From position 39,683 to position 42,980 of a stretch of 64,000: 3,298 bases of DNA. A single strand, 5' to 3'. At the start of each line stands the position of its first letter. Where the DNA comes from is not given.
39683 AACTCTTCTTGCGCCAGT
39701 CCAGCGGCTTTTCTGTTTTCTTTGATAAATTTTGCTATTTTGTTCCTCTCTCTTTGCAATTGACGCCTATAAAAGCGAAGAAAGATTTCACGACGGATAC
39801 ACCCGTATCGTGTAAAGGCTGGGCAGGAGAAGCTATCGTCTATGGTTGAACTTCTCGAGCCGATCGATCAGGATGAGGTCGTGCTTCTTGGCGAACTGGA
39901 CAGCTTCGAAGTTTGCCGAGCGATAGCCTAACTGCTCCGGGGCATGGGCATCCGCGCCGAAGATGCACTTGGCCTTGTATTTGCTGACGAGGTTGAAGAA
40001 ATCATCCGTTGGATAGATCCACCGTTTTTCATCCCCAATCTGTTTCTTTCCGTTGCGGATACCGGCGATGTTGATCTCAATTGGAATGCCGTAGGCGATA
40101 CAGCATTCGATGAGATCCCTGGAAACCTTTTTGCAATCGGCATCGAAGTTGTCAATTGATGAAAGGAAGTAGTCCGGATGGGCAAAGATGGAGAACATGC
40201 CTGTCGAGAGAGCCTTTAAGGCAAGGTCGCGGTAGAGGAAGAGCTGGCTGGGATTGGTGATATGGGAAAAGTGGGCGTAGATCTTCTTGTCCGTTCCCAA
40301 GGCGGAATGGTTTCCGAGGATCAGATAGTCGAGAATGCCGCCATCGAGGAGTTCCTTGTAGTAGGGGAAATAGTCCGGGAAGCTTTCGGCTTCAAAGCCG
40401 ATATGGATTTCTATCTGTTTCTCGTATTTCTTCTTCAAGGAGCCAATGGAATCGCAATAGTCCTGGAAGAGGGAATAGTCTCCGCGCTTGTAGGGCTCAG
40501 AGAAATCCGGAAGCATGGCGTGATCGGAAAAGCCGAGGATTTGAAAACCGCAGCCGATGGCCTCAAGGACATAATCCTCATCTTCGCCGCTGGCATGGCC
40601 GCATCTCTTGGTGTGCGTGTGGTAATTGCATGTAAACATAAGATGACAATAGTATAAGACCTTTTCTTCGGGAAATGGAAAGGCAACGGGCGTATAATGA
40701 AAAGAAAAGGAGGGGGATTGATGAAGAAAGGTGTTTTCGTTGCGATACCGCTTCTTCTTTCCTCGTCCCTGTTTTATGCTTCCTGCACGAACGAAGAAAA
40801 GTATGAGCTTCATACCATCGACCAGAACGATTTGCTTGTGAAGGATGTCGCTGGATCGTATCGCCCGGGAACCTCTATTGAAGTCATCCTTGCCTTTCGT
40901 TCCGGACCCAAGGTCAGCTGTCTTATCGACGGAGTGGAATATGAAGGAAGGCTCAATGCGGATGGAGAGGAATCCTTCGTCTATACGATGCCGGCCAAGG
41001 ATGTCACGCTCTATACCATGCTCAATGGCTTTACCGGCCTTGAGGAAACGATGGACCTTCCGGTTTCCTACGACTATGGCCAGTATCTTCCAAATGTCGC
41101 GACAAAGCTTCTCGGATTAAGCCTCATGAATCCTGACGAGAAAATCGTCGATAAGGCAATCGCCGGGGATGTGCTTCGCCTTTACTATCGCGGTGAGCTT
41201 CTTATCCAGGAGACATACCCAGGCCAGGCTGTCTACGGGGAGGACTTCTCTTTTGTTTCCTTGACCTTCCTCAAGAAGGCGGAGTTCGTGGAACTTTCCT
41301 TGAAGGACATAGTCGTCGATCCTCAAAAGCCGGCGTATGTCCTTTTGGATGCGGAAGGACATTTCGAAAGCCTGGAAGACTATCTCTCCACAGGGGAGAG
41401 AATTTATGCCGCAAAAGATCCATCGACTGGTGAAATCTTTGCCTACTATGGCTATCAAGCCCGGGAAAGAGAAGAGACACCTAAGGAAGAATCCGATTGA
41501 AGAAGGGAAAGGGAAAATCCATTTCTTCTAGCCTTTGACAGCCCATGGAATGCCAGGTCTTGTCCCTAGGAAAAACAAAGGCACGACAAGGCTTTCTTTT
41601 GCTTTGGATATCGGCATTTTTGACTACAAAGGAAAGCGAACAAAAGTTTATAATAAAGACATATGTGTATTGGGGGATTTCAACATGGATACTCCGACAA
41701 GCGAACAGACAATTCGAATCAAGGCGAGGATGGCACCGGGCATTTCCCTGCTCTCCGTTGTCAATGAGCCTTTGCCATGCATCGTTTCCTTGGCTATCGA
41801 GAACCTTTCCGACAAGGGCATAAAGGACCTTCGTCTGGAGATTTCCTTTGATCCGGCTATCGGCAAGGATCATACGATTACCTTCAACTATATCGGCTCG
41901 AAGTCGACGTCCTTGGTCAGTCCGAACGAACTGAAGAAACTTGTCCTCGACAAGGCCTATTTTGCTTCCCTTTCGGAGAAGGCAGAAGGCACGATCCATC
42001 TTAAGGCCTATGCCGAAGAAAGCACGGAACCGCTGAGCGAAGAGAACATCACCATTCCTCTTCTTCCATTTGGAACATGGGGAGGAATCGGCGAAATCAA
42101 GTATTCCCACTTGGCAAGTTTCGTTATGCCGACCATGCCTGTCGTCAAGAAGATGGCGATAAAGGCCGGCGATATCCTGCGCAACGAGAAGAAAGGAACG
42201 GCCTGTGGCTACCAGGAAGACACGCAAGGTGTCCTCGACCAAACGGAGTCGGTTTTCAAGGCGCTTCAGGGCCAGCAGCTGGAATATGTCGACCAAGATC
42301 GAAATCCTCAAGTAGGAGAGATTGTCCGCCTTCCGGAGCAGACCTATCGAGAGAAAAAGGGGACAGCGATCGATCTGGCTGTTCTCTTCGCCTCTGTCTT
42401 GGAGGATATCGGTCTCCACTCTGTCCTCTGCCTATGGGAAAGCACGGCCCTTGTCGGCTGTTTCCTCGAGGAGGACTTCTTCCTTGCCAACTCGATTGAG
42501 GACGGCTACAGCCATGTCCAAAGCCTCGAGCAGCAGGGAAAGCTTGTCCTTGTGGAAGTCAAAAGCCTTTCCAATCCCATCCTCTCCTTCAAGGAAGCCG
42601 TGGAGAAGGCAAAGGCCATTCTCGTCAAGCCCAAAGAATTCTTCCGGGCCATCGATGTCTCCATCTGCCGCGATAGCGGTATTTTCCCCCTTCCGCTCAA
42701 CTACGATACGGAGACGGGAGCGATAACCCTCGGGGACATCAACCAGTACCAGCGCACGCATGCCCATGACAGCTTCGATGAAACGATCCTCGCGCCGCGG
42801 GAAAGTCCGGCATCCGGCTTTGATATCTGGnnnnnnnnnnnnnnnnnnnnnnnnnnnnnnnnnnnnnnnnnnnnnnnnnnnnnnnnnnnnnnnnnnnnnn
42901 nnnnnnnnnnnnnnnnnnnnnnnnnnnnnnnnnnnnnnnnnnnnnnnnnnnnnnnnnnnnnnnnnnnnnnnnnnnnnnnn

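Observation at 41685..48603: Giant DUF4011 / Upf1-like SF1 helicase / REase-fold / DUF3320 protein paired with a DUF45 (COG1451) zincin: candidate undescribed nucleic-acid surveillance or defence module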

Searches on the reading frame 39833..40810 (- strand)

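Call 27: search_protein_families(library=pfam, proteins=[window:39833-40810:-], max_evalue=0.001)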
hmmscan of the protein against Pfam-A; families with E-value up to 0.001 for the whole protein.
window:39833-40810:- (325 aa): 1 family
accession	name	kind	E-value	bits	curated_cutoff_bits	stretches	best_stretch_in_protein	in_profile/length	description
PF02811.25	PHP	-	7.8e-14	52.8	26.4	1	63-247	2-162/164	PHP domain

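Call 87: search_protein_families(library=ncbifam, proteins=[window:39833-40810:-], max_evalue=0.001)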
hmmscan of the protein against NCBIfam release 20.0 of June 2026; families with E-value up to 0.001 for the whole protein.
window:39833-40810:- (325 aa): 6 families
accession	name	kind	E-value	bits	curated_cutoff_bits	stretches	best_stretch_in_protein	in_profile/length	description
NF005596.0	PRK07328.1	subfamily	5e-32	111.3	202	1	60-300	3-242/269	histidinol-phosphatase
TIGR01856.1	hisJ_fam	subfamily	2.7e-26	92.8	90.2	1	61-298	1-247/252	histidinol-phosphatase HisJ family protein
NF005996.1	PRK08123.1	equivalog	6.7e-19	68.2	133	2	64-169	4-117/262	histidinol-phosphatase HisJ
NF006702.0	PRK09248.1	domain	4.4e-08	32.9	264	0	58-99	2-43/246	PHP domain-containing protein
NF005235.0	PRK06740.1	equivalog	7.6e-07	28.9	442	1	115-315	121-318/335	histidinol phosphate phosphatase domain-containing protein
NF006251.0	PRK08392.1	equivalog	0.00023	20.7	212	0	262-313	158-211/216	hypothetical protein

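Call 88: search_protein_families(library=padloc, proteins=[window:39833-40810:-], max_evalue=0.001)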
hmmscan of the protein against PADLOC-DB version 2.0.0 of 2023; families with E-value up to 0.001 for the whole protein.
window:39833-40810:- (325 aa): 0 families

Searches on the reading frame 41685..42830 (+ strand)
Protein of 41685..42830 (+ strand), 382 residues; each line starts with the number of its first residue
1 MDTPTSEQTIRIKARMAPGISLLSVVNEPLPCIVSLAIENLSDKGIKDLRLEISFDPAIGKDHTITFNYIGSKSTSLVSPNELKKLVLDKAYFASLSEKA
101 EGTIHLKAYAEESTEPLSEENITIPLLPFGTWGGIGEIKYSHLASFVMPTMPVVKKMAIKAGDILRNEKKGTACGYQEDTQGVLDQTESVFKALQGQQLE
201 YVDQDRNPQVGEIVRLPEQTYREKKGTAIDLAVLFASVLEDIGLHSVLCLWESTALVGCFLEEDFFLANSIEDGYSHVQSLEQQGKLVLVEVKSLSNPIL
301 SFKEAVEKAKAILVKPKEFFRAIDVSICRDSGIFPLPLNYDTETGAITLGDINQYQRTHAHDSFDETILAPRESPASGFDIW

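Call 46: search_protein_families(library=pfam, proteins=[window:41685-42830:+], max_evalue=0.01)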
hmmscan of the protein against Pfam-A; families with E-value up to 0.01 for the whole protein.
window:41685-42830:+ (382 aa): 0 families

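Call 63: search_solved_structures(query=A4, max_evalue=10)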
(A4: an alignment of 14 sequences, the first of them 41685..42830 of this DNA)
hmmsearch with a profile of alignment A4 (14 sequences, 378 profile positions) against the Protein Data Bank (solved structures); distinct sequences matched with E-value up to 10: 1.
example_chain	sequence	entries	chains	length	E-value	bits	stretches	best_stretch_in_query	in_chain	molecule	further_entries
6md5_A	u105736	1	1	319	0.28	13.1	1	61-118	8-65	Vacuolar protein sorting-associated protein 26A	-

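Call 73: predict_structure(alignment_id=A4)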
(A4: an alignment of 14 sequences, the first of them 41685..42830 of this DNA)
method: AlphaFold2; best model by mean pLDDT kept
length: 382 residues; sequences in the alignment: 14
mean_pLDDT: 86.1   pTM: 0.84
mean pLDDT of the five models: 86.1, 84.9, 84.0, 83.0, 82.6
residues with pLDDT >= 90: 254; 70-90: 84; 50-70: 12; < 50: 32
segments of 3 or more residues with pLDDT < 50: 1-5, 356-382
pLDDT, mean of each block of 10 residues (from residue 1): 55 94 91 95 94 97 96 95 93 93 97 92 95 83 94 96 92 79 95 96 83 93 95 98 94 91 85 83 93 94 95 74 92 91 88 50 33 34 29
secondary structure, 60 per line:
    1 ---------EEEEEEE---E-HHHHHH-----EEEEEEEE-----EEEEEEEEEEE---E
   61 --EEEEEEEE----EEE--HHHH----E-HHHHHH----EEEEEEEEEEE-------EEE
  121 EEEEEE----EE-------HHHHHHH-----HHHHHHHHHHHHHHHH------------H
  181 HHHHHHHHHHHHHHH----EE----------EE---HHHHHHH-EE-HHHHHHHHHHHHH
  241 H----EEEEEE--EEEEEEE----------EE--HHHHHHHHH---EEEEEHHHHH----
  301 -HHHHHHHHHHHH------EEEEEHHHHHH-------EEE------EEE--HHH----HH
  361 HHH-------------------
elements in order: E10-16 H22-27 E33-40 E46-56 E63-70 E75-77 H80-83 H90-95 E100-110 E118-126 H140-146 H152-167 H180-195 H217-223 H228-241 E246-251 E254-260 H275-283 E287-291 H292-296 H302-313 E320-324 H325-330 E338-340 E347-349 H359-363

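Call 76: fold_search(model_id=the predicted structure, library=pdb)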
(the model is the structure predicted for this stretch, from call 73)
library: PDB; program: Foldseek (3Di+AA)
matches with E <= 10: 1264; with E <= 0.001: 5
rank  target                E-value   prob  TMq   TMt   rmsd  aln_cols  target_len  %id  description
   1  8cem_A                5.5e-04  0.99  0.20  0.09  21.4       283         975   13  Structure of bovine native C3, re-refinement (released 2023-04-05)
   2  9fyn                  5.8e-04  1.00  0.20  0.11   4.5       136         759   10  Lacto-N-biosidase from Trueperella pyogenes (released 2024-10-09)
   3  7yzx_A                6.1e-04  1.00  0.21  0.10   5.7       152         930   14  ScpA from Streptococcus pyogenes, D783A mutant. (released 2022-08-31)
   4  1xf1_A                6.8e-04  1.00  0.22  0.10   4.6       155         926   14  Structure of C5a peptidase- a key virulence factor from Streptococcus (released 2005-11-22)
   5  8cem_B                8.0e-04  0.99  0.21  0.09  18.1       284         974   12  Structure of bovine native C3, re-refinement (released 2023-04-05)
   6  8bty_A                1.0e-03  1.00  0.22  0.10   5.6       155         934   15  Structure of the active form of ScpB, the C5a-peptidase from Streptococcus agalactiae. (released 2023-11-15)
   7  7bj3                  1.1e-03  1.00  0.21  0.10   5.7       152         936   14  ScpA from Streptococcus pyogenes, S512A active site mutant (released 2021-05-12)
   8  5mhm_B                1.3e-03  1.00  0.23  0.14   4.4       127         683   12  FXIIIa in complex with the inhibitor ZED1630 (released 2017-12-20)
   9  3eif                  1.3e-03  1.00  0.22  0.10   4.4       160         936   14  1.9 angstrom crystal structure of the active form of the C5a peptidase from Streptococcus pyogenes (ScpA) (released 2009-02-24)
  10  3kd4_A                1.3e-03  0.95  0.22  0.18  15.5       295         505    9  CRYSTAL STRUCTURE OF A PUTATIVE PROTEASE (BDI_1141) FROM PARABACTEROIDES DISTASONIS ATCC 8503 AT 2.00 A RESOLUTION (released 2009-11-24)
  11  5mho_B                1.7e-03  1.00  0.20  0.12   5.3       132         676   12  FXIIIa in complex with the inhibitor ZED2369 (released 2017-12-20)
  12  5jpn_B                1.8e-03  1.00  0.20  0.12   4.6       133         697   12  Structure of human complement C4 rebuilt using iMDFF (released 2016-08-10)
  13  6se9_A                1.8e-03  0.99  0.17  0.08   6.8       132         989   13  Cold-adapted beta-D-galactosidase from Arthrobacter sp. 32cB mutant E441Q in complex with lactose bound in shallow mod (released 2019-09-11)
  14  9bc2_A                1.8e-03  0.89  0.22  0.14  16.5       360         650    9  Transglutaminase 2 - Open State (released 2024-07-03)
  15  9u62_D                1.9e-03  0.99  0.22  0.09  16.4       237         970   15  AP pathways C3 convertase C3bBbP and C3 complex (released 2026-01-14)
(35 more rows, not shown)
